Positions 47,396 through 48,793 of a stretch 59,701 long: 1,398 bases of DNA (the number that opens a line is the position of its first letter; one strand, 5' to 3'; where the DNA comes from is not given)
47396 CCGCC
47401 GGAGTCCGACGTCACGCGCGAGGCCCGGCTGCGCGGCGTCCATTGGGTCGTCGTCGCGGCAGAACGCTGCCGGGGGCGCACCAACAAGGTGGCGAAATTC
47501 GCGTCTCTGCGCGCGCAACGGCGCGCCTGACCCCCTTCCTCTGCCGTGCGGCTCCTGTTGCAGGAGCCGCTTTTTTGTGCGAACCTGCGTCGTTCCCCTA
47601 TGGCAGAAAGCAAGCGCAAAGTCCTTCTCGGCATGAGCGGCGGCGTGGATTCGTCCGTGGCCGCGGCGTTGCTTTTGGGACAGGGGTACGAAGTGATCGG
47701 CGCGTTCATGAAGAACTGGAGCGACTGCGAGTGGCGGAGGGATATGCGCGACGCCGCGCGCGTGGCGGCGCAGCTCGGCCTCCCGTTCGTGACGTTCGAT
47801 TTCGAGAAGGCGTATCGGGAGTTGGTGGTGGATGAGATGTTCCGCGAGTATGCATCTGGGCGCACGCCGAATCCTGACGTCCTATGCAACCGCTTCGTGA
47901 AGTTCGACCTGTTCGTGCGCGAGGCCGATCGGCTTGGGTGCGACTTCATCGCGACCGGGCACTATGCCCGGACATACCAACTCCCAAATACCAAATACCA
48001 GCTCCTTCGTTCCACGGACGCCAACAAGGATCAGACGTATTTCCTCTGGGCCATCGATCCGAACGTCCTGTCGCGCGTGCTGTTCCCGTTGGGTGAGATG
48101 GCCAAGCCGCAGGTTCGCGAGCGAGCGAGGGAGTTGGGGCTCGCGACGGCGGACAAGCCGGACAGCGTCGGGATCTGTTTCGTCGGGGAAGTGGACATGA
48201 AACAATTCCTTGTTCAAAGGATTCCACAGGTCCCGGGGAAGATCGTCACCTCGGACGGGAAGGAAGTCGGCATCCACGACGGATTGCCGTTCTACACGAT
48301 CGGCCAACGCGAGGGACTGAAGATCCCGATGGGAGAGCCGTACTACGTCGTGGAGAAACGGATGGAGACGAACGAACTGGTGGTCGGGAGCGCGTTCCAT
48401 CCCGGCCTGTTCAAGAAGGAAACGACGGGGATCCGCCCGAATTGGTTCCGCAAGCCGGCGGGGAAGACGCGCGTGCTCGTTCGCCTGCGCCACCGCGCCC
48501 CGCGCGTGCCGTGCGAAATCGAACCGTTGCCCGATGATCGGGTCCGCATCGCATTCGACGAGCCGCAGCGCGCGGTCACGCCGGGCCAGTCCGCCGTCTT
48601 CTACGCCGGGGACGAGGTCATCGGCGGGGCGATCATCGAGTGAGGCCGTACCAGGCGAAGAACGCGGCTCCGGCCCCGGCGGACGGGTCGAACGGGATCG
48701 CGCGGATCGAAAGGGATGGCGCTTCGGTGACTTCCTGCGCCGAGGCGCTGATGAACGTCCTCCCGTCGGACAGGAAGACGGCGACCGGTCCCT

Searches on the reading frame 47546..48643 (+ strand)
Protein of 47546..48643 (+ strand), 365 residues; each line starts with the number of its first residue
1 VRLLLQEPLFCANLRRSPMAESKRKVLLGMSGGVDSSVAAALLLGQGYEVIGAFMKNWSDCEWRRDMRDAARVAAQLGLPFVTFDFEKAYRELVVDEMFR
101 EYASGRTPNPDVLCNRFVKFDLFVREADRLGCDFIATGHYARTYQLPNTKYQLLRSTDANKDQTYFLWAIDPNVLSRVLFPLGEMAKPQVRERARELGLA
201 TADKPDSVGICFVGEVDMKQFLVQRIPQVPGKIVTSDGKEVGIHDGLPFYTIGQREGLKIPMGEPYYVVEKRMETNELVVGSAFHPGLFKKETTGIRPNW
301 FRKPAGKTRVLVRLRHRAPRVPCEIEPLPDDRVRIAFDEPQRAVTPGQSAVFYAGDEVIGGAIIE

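Call 9: search_protein_families(library=pfam, proteins=[window:47546-48643:+])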
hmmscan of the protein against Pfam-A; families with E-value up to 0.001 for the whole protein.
window:47546-48643:+ (365 aa): 7 families
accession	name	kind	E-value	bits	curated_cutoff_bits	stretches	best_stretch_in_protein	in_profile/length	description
PF03054.22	tRNA_Me_trans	-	3.4e-72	242.8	20.6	1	25-214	2-201/202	tRNA methyl transferase HUP domain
PF20258.4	tRNA_Me_trans_C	-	7.8e-23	81.1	20.6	1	294-364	5-77/77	Aminomethyltransferase beta-barrel domain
PF20259.3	tRNA_Me_trans_M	-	2.6e-22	78.6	27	1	219-282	1-66/66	tRNA methyl transferase PRC-barrel domain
PF02540.23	NAD_synthase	-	4.3e-08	33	21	1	22-92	17-87/242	NAD synthase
PF02568.20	ThiI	-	5.1e-06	26.7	20.5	1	23-94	3-80/197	Thiamine biosynthesis protein (ThiI)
PF06508.19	QueC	-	0.0006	19.8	22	0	26-200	2-176/210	Queuosine biosynthesis protein QueC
PF24167.1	DUF7411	-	0.00063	19.8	28.7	1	26-100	3-72/194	Family of unknown function (DUF7411)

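Call 56: search_solved_structures(query=window:47600-48640:+, show_alignments=1, max_evalue=1e-30)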
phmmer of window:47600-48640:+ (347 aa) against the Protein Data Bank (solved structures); distinct sequences matched with E-value up to 1e-30: 4.
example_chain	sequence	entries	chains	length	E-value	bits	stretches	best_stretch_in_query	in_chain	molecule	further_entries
2der_A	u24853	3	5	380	1e-98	333.9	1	1-347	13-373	tRNA-specific 2-thiouridylase mnmA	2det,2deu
9hlv_A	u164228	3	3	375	1e-90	307.6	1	3-346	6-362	tRNA-specific 2-thiouridylase MnmA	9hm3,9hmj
2hma_A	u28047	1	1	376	1e-90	307.6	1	3-346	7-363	Probable tRNA (5-methylaminomethyl-2-thiouridylate)-methyltransferase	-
9hln_A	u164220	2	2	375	1.9e-89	303.4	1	3-346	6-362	tRNA-specific 2-thiouridylase MnmA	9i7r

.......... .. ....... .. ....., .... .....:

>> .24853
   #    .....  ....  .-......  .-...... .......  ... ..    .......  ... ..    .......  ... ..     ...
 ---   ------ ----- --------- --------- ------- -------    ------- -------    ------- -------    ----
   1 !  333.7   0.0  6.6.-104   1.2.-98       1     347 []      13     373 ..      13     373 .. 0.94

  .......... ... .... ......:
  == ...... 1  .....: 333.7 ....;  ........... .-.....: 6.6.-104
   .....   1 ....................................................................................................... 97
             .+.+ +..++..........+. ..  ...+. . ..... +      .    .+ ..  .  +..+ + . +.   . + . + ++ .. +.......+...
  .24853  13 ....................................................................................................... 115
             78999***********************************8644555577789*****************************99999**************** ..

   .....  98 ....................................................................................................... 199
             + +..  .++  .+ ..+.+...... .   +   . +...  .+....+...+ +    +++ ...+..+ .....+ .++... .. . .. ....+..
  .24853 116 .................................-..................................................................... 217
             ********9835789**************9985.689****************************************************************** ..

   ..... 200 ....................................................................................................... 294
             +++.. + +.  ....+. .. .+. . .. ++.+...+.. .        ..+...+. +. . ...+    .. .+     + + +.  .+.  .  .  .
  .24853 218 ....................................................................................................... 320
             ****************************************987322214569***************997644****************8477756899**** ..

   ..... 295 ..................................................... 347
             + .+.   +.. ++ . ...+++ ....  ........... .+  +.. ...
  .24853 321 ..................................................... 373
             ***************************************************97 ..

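Call 69: find_homologous_proteins(query=window:47600-48640:+, max_evalue=1e-80)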
Query window:47600-48640:+ (347 aa): 5501 proteins with E <= 1e-80 among 8000 candidates; the best 120 are listed.
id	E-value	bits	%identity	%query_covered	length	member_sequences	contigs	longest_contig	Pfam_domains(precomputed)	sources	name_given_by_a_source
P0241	4.6e-235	797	100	100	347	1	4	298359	PF20259.4,PF03054.23,PF02568.21,PF20258.5,PF02540.24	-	-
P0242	3.3e-164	564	72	100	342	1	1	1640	PF20259.4,PF03054.23,PF20258.5,PF02540.24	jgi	jgi:tRNA-specific 2-thiouridylase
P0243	4.8e-161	554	67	100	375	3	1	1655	PF20259.4,PF03054.23,PF20258.5,PF02540.24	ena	-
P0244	1.2e-160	552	69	100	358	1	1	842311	PF20259.4,PF03054.23,PF20258.5,PF02540.24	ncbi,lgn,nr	ncbi:tRNA 2-thiouridine(34) synthase MnmA [Patescibacteria group bacterium]|nr:MAG: tRNA 2-thiouridi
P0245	1.2e-155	536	67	100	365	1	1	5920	PF20259.4,PF03054.23,PF02568.21,PF20258.5,PF02540.24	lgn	-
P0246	1.8e-149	516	64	100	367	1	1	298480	PF20259.4,PF03054.23,PF20258.5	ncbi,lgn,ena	-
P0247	1.9e-148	512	65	99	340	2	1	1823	PF20259.4,PF03054.23,PF20258.5,PF02540.24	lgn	-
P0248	8.4e-148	510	65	99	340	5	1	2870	PF20259.4,PF03054.23,PF20258.5,PF02540.24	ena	-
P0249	8.9e-148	510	64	100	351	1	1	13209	PF20259.4,PF03054.23,PF02568.21,PF20258.5,PF02540.24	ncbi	-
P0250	9.6e-145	500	64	100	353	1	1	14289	PF20259.4,PF03054.23,PF20258.5,PF02540.24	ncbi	-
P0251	1.4e-144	500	64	100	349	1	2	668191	PF20259.4,PF03054.23,PF20258.5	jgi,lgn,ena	jgi:tRNA-specific 2-thiouridylase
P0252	8.5e-144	497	63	99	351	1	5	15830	PF20259.4,PF03054.23,PF02568.21,PF20258.5,PF02540.24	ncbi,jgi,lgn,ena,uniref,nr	ncbi:MAG: tRNA (5-methylaminomethyl-2-thiouridylate)-methyltransferase [Candidatus Uhrbacteria bacte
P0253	2.1e-143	496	65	99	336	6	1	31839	PF20259.4,PF03054.23,PF20258.5,PF02540.24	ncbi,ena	-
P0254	3.8e-143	495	63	99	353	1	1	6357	PF20259.4,PF03054.23,PF02568.21,PF20258.5,PF02540.24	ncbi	-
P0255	7.8e-143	494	62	100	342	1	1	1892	PF20259.4,PF03054.23,PF20258.5,PF02540.24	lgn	-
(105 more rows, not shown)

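Call 71: find_encoding_contigs(protein=P0246, flank=10000, max_places=1)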
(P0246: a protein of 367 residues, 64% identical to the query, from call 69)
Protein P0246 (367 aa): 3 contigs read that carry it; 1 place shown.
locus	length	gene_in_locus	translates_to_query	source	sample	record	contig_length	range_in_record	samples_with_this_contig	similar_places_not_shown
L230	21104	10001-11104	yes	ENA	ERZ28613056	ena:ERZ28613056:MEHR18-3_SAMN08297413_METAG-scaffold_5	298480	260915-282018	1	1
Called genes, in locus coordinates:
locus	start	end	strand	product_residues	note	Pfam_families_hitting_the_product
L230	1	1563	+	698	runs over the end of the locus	PF21760:SecD_1st, PF13145:Rotamase_2 (faint), PF13616:Rotamase_3, PF00639:Rotamase, PF22599:SecDF_P1_head, PF02355:SecD_SecF_C, PF03176:MMPL (weak)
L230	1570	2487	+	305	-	PF07549:Sec_GG (weak), PF02355:SecD_SecF_C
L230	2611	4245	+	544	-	PF26449:DUF8128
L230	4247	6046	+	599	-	PF10412:TrwB_AAD_bind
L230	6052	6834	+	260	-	PF02673:BacA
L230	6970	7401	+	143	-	-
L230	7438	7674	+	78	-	-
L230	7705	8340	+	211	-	PF05226:CHASE2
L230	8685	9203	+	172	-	-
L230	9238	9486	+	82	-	-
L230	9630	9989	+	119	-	-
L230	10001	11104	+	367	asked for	PF03054:tRNA_Me_trans, PF20259:tRNA_Me_trans_M, PF20258:tRNA_Me_trans_C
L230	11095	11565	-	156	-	-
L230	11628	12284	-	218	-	PF04773:FecR (weak)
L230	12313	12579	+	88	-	-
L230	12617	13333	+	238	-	-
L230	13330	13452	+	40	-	-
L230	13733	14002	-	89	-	-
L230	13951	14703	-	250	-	PF01867:Cas_Cas1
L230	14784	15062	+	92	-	-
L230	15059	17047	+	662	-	-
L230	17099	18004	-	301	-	PF03193:RsgA_GTPase (weak), PF00009:GTP_EFTU (faint), PF00350:Dynamin_N (faint), PF01926:MMR_HSR1, PF02421:FeoB_N, PF04548:AIG1, PF07650:KH_2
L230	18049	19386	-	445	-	PF05958:tRNA_U5-meth_tr, PF03602:Cons_hypoth95, PF05175:MTS, PF06325:PrmA (weak), PF09445:Methyltransf_15 (weak), PF13847:Methyltransf_31, PF08241:Methyltransf_11 (weak), PF13649:Methyltransf_25 (weak)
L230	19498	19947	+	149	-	PF00588:SpoU_methylase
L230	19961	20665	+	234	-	PF00535:Glycos_transf_2, PF10111:Glyco_tranf_2_2 (faint), PF13641:Glyco_tranf_2_3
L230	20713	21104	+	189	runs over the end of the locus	PF06130:PTAC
